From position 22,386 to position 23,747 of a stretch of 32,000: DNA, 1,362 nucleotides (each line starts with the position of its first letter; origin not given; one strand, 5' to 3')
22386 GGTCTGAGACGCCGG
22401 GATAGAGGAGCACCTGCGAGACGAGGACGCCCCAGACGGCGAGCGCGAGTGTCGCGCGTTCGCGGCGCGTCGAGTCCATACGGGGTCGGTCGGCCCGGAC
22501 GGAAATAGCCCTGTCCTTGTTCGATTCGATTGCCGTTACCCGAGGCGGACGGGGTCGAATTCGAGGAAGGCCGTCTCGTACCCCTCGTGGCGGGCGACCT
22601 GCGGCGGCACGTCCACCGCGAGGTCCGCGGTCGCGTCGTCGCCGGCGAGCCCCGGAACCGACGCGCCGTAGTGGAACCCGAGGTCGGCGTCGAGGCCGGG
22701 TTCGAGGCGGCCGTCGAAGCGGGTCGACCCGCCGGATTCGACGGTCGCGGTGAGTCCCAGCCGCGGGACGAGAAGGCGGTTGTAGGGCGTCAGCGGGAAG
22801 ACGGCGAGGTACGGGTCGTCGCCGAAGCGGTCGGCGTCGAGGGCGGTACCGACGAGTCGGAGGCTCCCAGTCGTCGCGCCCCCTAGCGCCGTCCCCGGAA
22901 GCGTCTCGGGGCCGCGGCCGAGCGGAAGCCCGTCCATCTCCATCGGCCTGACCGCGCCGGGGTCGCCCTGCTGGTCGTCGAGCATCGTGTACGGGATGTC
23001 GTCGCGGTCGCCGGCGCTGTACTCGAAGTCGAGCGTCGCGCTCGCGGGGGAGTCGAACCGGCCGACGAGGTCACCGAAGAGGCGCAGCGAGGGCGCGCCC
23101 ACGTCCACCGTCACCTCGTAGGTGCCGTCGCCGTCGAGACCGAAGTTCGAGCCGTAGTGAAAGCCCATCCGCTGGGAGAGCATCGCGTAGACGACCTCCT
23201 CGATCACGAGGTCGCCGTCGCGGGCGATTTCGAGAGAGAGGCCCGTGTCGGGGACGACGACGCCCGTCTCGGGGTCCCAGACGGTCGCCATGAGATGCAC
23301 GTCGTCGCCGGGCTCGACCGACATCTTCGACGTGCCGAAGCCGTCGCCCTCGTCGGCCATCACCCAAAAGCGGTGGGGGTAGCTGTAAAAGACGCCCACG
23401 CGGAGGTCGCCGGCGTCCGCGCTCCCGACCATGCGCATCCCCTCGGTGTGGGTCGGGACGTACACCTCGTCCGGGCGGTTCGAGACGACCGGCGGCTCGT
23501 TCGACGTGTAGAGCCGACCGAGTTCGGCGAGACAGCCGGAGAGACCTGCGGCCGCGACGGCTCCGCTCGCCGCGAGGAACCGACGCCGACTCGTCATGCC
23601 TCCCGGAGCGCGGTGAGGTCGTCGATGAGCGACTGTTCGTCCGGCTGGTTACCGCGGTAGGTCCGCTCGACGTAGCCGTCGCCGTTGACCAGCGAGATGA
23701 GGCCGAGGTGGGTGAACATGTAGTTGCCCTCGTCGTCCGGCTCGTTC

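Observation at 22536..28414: Island of extracytoplasmic metal and thiol-redox lipoproteins: SCO1 coupled to a P19-like protein, a divergent DyP-like protein, then TlpA-CcdA, DsbA and a ferredoxin, with no metal permease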

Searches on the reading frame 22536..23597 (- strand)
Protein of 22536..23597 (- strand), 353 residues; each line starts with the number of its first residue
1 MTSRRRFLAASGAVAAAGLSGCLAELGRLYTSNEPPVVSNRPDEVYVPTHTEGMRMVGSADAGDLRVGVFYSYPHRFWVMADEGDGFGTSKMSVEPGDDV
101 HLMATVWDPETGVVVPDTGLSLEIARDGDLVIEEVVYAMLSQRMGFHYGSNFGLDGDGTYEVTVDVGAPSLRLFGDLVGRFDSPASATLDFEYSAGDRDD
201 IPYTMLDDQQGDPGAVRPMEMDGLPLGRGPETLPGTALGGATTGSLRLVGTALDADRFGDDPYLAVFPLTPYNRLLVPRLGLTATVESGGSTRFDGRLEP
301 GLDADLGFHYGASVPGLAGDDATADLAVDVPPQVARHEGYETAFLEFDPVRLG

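Call 6: search_protein_families(library=pfam, proteins=[window:22536-23597:-], max_evalue=0.01)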
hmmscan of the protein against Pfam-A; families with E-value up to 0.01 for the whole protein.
window:22536-23597:- (353 aa): 3 families
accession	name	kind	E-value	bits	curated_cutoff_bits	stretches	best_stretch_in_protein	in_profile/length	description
PF24041.1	DUF7350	-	1.3e-48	164.6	27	2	232-352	2-124/125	Domain of unknown function (DUF7350)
PF10634.15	Iron_transport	-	2e-08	35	21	1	106-175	55-124/150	Fe2+ transport protein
PF10518.14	TAT_signal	-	0.0071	16.7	22.7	1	2-19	2-19/21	TAT (twin-arginine translocation) pathway signal sequence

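Call 7: search_protein_families(library=ncbifam, proteins=[window:22536-23597:-], max_evalue=0.01)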
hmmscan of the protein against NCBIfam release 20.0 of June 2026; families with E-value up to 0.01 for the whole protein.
window:22536-23597:- (353 aa): 0 families

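Call 17: find_homologous_proteins(query=window:22536-23597:-, max_evalue=0.001)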
Query window:22536-23597:- (353 aa): 1193 proteins with E <= 0.001 among 8000 candidates; the best 120 are listed.
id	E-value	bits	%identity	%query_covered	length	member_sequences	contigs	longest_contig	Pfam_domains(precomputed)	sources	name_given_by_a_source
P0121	2.5e-229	779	99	100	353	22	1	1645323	PF24041.2,PF10634.16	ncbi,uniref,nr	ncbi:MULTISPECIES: iron transporter [unclassified Haloferax]|uniref:iron transporter n=1 Tax=unclass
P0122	2.0e-216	736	93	100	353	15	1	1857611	PF24041.2,PF10634.16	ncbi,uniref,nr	ncbi:iron transporter [Haloferax massiliensis]|uniref:Fe2+ transport protein n=1 Tax=Haloferax massi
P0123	8.5e-171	586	73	100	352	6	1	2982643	PF24041.2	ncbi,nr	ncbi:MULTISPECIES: iron transporter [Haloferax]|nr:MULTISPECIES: iron transporter [Haloferax]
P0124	1.3e-168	579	74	99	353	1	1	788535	PF24041.2,PF10634.16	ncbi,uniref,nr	ncbi:hypothetical protein C440_13509 [Haloferax mucosum ATCC BAA-1512]|uniref:DUF7350 domain-contain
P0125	1.3e-167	576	72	100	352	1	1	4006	PF24041.2,PF10634.16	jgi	jgi:hypothetical protein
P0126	8.2e-162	556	70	99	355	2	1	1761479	PF24041.2,PF10634.16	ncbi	ncbi:iron transporter [Haloferax namakaokahaiae]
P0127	1.1e-157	543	68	99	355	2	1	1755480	PF24041.2,PF10634.16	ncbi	-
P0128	9.0e-156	537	69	99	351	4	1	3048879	PF24041.2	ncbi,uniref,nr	ncbi:iron transporter [Haloferax larsenii]|uniref:Iron transporter n=1 Tax=Haloferax larsenii TaxID=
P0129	7.7e-150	517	68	97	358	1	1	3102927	PF24041.2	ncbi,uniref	ncbi:iron transporter [Haloferax sp. S1W]|uniref:iron transporter n=1 Tax=Haloferax sp. S1W TaxID=33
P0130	7.8e-144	497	71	87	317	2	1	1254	PF24041.2,PF10634.16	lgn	-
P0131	5.2e-127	442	59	97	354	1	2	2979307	PF24041.2,PF10634.16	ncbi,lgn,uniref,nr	ncbi:iron transporter [Halopelagius longus]|uniref:Fe2+ transport protein n=1 Tax=Halopelagius longu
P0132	2.3e-123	430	60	91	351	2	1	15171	PF24041.2,PF10634.16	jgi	jgi:hypothetical protein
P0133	1.9e-122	427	58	98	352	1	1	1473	PF24041.2,PF10634.16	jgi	-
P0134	1.2e-121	424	56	99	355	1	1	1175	PF24041.2,PF10634.16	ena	-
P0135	4.6e-121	422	57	99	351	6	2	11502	PF24041.2,PF10634.16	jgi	jgi:hypothetical protein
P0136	1.2e-120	421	56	99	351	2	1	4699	PF24041.2,PF10634.16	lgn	-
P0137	2.0e-120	420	58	91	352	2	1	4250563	PF24041.2,PF10634.16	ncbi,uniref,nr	ncbi:Tat pathway signal protein [Salinigranum rubrum]|uniref:Tat pathway signal protein n=1 Tax=Sali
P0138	2.3e-120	420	59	93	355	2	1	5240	PF24041.2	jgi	jgi:hypothetical protein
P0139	2.7e-120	420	56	99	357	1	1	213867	PF24041.2,PF10634.16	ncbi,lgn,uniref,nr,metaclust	ncbi:hypothetical protein C474_12736 [Halogeometricum pallidum JCM 14848]|uniref:DUF7350 domain-cont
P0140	5.2e-120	419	57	97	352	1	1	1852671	PF24041.2,PF10634.16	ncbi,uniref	ncbi:iron transporter [Halopelagius fulvigenes]|uniref:Iron transporter n=1 Tax=Halopelagius fulvige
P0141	7.0e-120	419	57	99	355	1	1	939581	PF24041.2,PF10634.16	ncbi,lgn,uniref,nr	ncbi:iron transporter [Halogeometricum limi]|uniref:Fe2+ transport protein n=1 Tax=Halogeometricum l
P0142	7.5e-120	418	58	99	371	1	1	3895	PF24041.2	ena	-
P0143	1.0e-119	418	57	99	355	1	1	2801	PF24041.2,PF10634.16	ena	-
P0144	1.5e-119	417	58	99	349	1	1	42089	PF24041.2,PF10634.16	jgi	jgi:uncharacterized protein involved in high-affinity Fe2+ transport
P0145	4.5e-119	416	60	89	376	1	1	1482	PF24041.2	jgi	jgi:uncharacterized protein involved in high-affinity Fe2+ transport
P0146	5.6e-119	416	58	99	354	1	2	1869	PF24041.2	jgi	jgi:hypothetical protein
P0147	7.4e-119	415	56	99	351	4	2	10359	PF24041.2,PF10634.16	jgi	jgi:hypothetical protein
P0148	7.9e-119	415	56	99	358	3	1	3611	PF24041.2,PF10634.16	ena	-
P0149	1.3e-118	414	57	99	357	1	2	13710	PF24041.2,PF10634.16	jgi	jgi:hypothetical protein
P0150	5.0e-118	412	56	99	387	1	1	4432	PF24041.2,PF10634.16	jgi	jgi:hypothetical protein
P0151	5.6e-118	412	56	99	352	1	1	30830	PF24041.2,PF10634.16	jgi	jgi:hypothetical protein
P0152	8.4e-118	412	56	92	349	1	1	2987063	PF24041.2,PF10634.16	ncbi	-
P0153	1.0e-117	411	56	99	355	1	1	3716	PF24041.2,PF10634.16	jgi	jgi:hypothetical protein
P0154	4.1e-117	409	55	100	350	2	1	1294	PF24041.2,PF10634.16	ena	-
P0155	2.7e-116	407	57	99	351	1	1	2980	PF24041.2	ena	-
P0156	4.3e-116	406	55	99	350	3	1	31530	PF24041.2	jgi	jgi:hypothetical protein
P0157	4.3e-116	406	58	97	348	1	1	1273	PF24041.2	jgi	jgi:hypothetical protein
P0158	1.2e-115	405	57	99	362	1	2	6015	PF24041.2,PF10634.16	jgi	jgi:uncharacterized protein involved in high-affinity Fe2+ transport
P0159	2.7e-115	403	57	97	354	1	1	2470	PF24041.2,PF10634.16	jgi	-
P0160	3.3e-115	403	55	99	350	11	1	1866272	PF24041.2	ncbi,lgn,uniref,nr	ncbi:Fe2+ transport protein [Halogeometricum rufum]|uniref:Fe2+ transport protein n=1 Tax=Halogeomet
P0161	7.1e-115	402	54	100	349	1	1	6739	PF24041.2,PF10634.16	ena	-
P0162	1.4e-113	398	54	99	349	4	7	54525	PF24041.2,PF10634.16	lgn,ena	-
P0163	1.5e-113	398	55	99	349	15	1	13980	PF24041.2,PF10634.16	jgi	jgi:hypothetical protein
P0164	3.2e-113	397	56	89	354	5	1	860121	PF24041.2,PF10634.16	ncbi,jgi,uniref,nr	ncbi:iron transporter [Salinigranum halophilum]|jgi:hypothetical protein|uniref:iron transporter n=1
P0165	6.8e-113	396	56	89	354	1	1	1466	PF24041.2,PF10634.16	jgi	jgi:hypothetical protein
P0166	7.8e-113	395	55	99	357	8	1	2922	PF24041.2,PF10634.16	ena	-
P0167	1.7e-112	394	56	99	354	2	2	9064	PF24041.2,PF10634.16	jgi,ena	jgi:hypothetical protein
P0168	4.1e-112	393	55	97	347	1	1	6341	PF24041.2,PF10634.16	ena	-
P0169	6.8e-112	392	57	99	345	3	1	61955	PF24041.2,PF10634.16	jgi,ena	-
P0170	7.8e-112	392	56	89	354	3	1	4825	PF24041.2,PF10634.16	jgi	jgi:hypothetical protein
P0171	8.3e-112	392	55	99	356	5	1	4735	PF24041.2,PF10634.16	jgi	jgi:uncharacterized protein involved in high-affinity Fe2+ transport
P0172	1.1e-111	392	55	96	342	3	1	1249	PF24041.2,PF10634.16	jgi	jgi:hypothetical protein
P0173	6.7e-111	389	52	99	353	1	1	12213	PF24041.2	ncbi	ncbi:MAG: DUF7350 domain-containing protein [Halobacteriota archaeon]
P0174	8.7e-111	389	54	99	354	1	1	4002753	PF24041.2,PF10634.16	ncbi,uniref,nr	ncbi:iron transporter [Salinigranum marinum]|uniref:iron transporter n=1 Tax=Salinigranum marinum Ta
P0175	9.7e-111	388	54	99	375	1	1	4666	PF24041.2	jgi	jgi:hypothetical protein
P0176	4.1e-110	386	54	99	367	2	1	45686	PF24041.2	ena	-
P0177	4.2e-110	386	54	99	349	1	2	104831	PF24041.2,PF10634.16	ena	-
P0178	6.8e-110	386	55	99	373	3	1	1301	PF24041.2,PF10634.16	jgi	-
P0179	4.2e-109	383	54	99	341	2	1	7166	PF24041.2,PF10634.16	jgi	-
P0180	7.0e-109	382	51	99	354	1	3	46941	PF24041.2,PF10634.16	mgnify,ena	mgnify:FL=1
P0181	1.6e-108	381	57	89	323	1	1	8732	PF24041.2,PF10634.16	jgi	jgi:hypothetical protein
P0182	1.6e-108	381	56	88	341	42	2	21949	PF24041.2,PF10634.16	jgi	jgi:hypothetical protein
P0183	2.2e-108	381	56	99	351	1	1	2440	PF24041.2,PF10634.16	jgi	jgi:hypothetical protein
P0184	3.5e-108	380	51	99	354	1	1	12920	PF24041.2,PF10634.16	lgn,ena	-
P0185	4.3e-108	380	52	100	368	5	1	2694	PF24041.2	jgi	-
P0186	6.0e-108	379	49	99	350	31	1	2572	PF24041.2,PF10634.16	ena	-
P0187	6.0e-108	379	54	94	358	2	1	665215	PF24041.2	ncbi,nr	nr:Tat pathway signal protein [Halobium salinum]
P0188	7.1e-108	379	51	99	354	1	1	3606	PF24041.2,PF10634.16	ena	-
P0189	1.8e-107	378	50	99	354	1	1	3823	PF24041.2,PF10634.16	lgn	-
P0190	2.9e-107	377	51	99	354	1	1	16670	PF24041.2,PF10634.16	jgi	jgi:hypothetical protein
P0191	4.9e-107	376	55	97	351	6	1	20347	PF24041.2,PF10634.16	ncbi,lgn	-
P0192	6.0e-107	376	53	98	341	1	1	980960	PF24041.2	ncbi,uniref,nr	ncbi:DUF7350 domain-containing protein [Halobellus ruber]|uniref:Tat pathway signal protein n=1 Tax=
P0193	7.5e-107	376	53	99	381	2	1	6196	PF24041.2,PF10634.16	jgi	jgi:uncharacterized protein involved in high-affinity Fe2+ transport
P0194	9.9e-107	375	53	98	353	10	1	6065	PF24041.2,PF10634.16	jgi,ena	-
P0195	1.1e-106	375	51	99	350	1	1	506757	PF24041.2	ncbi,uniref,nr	ncbi:Tat pathway signal protein [Halogeometricum sp. S1BR25-6]|uniref:Tat pathway signal protein n=1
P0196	1.2e-106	375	57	87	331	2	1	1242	PF24041.2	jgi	jgi:hypothetical protein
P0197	1.7e-106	375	53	99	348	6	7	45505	PF24041.2,PF10634.16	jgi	jgi:hypothetical protein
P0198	2.0e-106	374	50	99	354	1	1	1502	PF24041.2,PF10634.16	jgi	jgi:hypothetical protein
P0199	3.1e-106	374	55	97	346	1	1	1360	PF24041.2,PF10634.16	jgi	jgi:uncharacterized protein involved in high-affinity Fe2+ transport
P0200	5.0e-106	373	51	96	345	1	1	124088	PF24041.2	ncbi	ncbi:iron transporter [Halogeometricum salsisoli]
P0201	9.7e-106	372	52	98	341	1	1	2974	PF24041.2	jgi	jgi:hypothetical protein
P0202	1.4e-105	371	52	99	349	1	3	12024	PF24041.2,PF10634.16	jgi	jgi:uncharacterized protein involved in high-affinity Fe2+ transport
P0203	4.5e-105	370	54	98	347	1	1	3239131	PF24041.2,PF10634.16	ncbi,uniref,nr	ncbi:iron transporter [Haloprofundus salilacus]|uniref:iron transporter n=1 Tax=Haloprofundus salila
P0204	5.0e-105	370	53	91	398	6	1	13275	PF24041.2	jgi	jgi:uncharacterized protein involved in high-affinity Fe2+ transport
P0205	5.4e-105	370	60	85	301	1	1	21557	PF24041.2,PF10634.16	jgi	jgi:hypothetical protein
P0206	6.4e-105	369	54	92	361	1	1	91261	PF24041.2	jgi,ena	-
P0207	2.2e-104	368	53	99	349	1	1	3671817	PF24041.2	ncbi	ncbi:iron transporter [Halobacteriaceae archaeon GCM10025711]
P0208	3.9e-104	367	53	99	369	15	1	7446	PF24041.2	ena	-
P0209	7.5e-104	366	50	98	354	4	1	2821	PF24041.2,PF10634.16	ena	-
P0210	8.0e-104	366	51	99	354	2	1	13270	PF24041.2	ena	-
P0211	1.1e-103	365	52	97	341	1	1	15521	PF24041.2,PF10634.16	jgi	jgi:uncharacterized protein involved in high-affinity Fe2+ transport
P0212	1.1e-103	365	53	99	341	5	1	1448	PF24041.2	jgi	jgi:hypothetical protein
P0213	1.7e-103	365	47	99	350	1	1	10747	PF24041.2,PF10634.16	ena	-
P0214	1.9e-103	365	54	98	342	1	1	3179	PF24041.2,PF10634.16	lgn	-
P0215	2.4e-103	364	52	99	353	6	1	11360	PF24041.2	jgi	jgi:hypothetical protein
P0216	3.1e-103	364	53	99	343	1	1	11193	PF24041.2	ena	-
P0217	5.4e-103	363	50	99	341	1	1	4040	PF24041.2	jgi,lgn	-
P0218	5.9e-103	363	51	99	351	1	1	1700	PF24041.2,PF10634.16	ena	-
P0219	2.3e-102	361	50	99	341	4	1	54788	PF24041.2,PF10634.16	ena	-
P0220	3.2e-102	360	52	99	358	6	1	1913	PF24041.2,PF10634.16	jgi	jgi:hypothetical protein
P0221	3.9e-102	360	48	98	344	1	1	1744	PF24041.2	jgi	jgi:hypothetical protein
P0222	1.8e-101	358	47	99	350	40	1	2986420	PF24041.2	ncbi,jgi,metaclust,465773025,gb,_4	jgi:hypothetical protein|metaclust:\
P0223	3.1e-101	357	51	99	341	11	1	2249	PF24041.2,PF10634.16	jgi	-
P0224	3.5e-101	357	52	95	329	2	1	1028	PF24041.2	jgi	jgi:hypothetical protein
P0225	4.1e-101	357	50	99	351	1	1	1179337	PF24041.2,PF10634.16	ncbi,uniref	ncbi:DUF7350 domain-containing protein [Haloarchaeobius baliensis]|uniref:DUF7350 domain-containing 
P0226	4.3e-101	357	50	99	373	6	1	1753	PF24041.2,PF10634.16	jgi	-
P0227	8.1e-101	356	49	99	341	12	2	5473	PF24041.2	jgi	jgi:hypothetical protein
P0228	8.5e-101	356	52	99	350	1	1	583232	PF24041.2,PF10634.16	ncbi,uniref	ncbi:iron transporter [Haloarchaeobius sp. HRN-SO-5]|uniref:iron transporter n=1 Tax=Haloarchaeobius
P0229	1.1e-100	355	48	99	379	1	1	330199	PF24041.2,PF10634.16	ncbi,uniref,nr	ncbi:Tat pathway signal protein [Halonotius terrestris]|uniref:Tat pathway signal protein n=1 Tax=Ha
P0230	1.2e-100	355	51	99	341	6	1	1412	PF24041.2,PF10634.16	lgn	-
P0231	1.6e-100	355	54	97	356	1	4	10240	PF24041.2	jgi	jgi:hypothetical protein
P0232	1.9e-100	355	51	99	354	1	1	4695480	PF24041.2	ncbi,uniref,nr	ncbi:DUF7350 domain-containing protein [Haloglomus litoreum]|uniref:DUF7350 domain-containing protei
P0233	1.9e-100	355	52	91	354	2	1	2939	PF24041.2,PF10634.16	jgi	jgi:hypothetical protein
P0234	2.0e-100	355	54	99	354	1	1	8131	PF24041.2,PF10634.16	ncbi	ncbi:MAG: iron transporter [Halorientalis sp.]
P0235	2.0e-100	355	53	97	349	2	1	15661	PF24041.2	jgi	-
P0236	2.2e-100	354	56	90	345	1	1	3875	PF24041.2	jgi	jgi:hypothetical protein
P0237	2.5e-100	354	53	91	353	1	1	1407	PF24041.2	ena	-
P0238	3.2e-100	354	53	88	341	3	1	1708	PF24041.2,PF10634.16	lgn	-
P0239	3.6e-100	354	51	100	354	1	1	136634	PF24041.2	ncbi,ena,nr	ncbi:hypothetical protein BRD00_04585 [Halobacteriales archaeon QS_8_69_26]|nr:MAG: hypothetical pro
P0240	7.4e-100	353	54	99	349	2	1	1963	PF24041.2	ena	-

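Call 25: predict_structure(alignment_id=A2)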
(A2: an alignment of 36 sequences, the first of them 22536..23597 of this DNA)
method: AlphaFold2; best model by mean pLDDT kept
length: 353 residues; sequences in the alignment: 36
mean_pLDDT: 84.7   pTM: 0.83
mean pLDDT of the five models: 84.7, 83.6, 82.8, 81.9, 81.1
residues with pLDDT >= 90: 205; 70-90: 97; 50-70: 23; < 50: 28
segments of 3 or more residues with pLDDT < 50: 1-26
pLDDT, mean of each block of 10 residues (from residue 1): 31 35 53 62 67 92 97 87 77 90 95 93 95 89 89 96 96 95 96 95 84 81 84 89 91 95 96 90 95 97 95 91 94 75 72 93
secondary structure, 60 per line:
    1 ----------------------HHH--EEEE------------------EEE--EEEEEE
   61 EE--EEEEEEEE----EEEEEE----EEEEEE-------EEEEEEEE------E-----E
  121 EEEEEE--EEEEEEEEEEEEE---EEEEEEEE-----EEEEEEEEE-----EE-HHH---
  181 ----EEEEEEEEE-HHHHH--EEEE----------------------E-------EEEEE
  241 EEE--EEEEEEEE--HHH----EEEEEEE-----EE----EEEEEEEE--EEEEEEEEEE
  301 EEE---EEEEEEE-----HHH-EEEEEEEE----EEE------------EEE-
elements in order: E28-31 E50-52 E55-62 E65-72 E77-82 E87-92 E100-107 E120-126 E129-141 E145-152 E158-166 E185-193 H195-199 E202-205 E236-243 E246-253 E263-269 E281-288 E291-303 E307-313 E323-330 E335-337 E350-352

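Call 28: fold_search(model_id=the predicted structure, library=pdb)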
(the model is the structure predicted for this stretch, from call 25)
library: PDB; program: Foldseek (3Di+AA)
matches with E <= 10: 1333; with E <= 0.001: 32
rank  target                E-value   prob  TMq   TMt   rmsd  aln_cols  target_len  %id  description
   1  2o6c_B                3.8e-06  1.00  0.29  0.59   5.6       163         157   24  Structure of selenomethionyl rTp34 from Treponema pallidum (released 2006-12-26)
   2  2o6c_A                8.0e-06  1.00  0.29  0.61   5.4       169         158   23  Structure of selenomethionyl rTp34 from Treponema pallidum (released 2006-12-26)
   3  8t7l_B                1.3e-05  1.00  0.30  0.64   5.3       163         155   24  Copper bound HftA from Treponema denticola (released 2024-06-26)
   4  3nrp_B                1.3e-05  1.00  0.29  0.64   5.5       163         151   18  Crystal structure of 'as isolated' uropathogenic E. coli strain F11 FetP recombinantly expressed in the periplasm of E (released 2011-05-18)
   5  5i0y_B                1.8e-05  1.00  0.30  0.62   4.9       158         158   21  COPPER-BOUND E46Q VARIANT OF UROPATHOGENIC ESCHERICHIA COLI STRAIN F11 FETP (released 2017-02-08)
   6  8vv6_B                2.0e-05  1.00  0.30  0.65   4.2       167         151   22  The crystal structure of Brucella abortus FtrA-H151A mutant (released 2025-02-05)
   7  5i0y_A                2.3e-05  1.00  0.31  0.68   4.6       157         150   22  COPPER-BOUND E46Q VARIANT OF UROPATHOGENIC ESCHERICHIA COLI STRAIN F11 FETP (released 2017-02-08)
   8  7r3p_A                2.3e-05  1.00  0.28  0.59   6.1       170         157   19  Apoform of the periplasmic FtrA/P19 protein from Rubrivivax gelatinosus (His-tag) (released 2022-05-18)
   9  8t7k                  2.7e-05  1.00  0.30  0.64   5.1       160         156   24  Apo HftA from Treponema denticola (released 2024-06-26)
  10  7r5p_F                2.9e-05  1.00  0.28  0.60   5.8       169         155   21  Strep-tag FtrA-P19 from Rubrivivax gelatinosus in complex with copper and iron (released 2022-05-18)
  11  7r3s_A                3.1e-05  1.00  0.28  0.58   6.1       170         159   19  FtrA/P19 of Rubrivivax gelatinosus in complex with Ni (released 2022-05-18)
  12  7r4v_B                3.3e-05  1.00  0.28  0.58   5.5       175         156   20  Strep-tag FtrA-P19 from Rubrivivax gelatinosus in complex with an endogenous CU1 (released 2022-05-18)
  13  3nrp_C                3.8e-05  1.00  0.30  0.66   4.9       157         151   22  Crystal structure of 'as isolated' uropathogenic E. coli strain F11 FetP recombinantly expressed in the periplasm of E (released 2011-05-18)
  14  5i0x_A                4.2e-05  1.00  0.30  0.64   5.0       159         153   20  COPPER-BOUND M90I VARIANT OF UROPATHOGENIC ESCHERICHIA COLI STRAIN F11 FETP (released 2017-02-08)
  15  7r5e_A                4.2e-05  1.00  0.27  0.58   5.8       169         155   21  FtrA-P19 from Rubrivivax gelatinosus in complex with copper and magnesium (X1) (released 2022-05-18)
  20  3lzo_A                6.6e-05  1.00  0.29  0.60   5.4       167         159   18  Crystal Structure Analysis of the copper-reconstituted P19 protein from Campylobacter jejuni at 1.65 A at pH 10.0 (released 2010-07-21)
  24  7r4u_B                9.3e-05  1.00  0.29  0.58   5.6       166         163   20  Apoform of FtrA/P19 from Rubrivivax gelatinosus (released 2022-05-18)
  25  3lzl_B                1.2e-04  1.00  0.31  0.64   4.8       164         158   20  Crystal Structure Analysis of the as-solated P19 protein from Campylobacter jejuni at 1.45 A at pH 9.0 (released 2010-07-21)
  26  7r4u_A                1.2e-04  1.00  0.29  0.61   5.6       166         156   20  Apoform of FtrA/P19 from Rubrivivax gelatinosus (released 2022-05-18)
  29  7r4v_A                1.6e-04  1.00  0.28  0.60   5.6       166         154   20  Strep-tag FtrA-P19 from Rubrivivax gelatinosus in complex with an endogenous CU1 (released 2022-05-18)
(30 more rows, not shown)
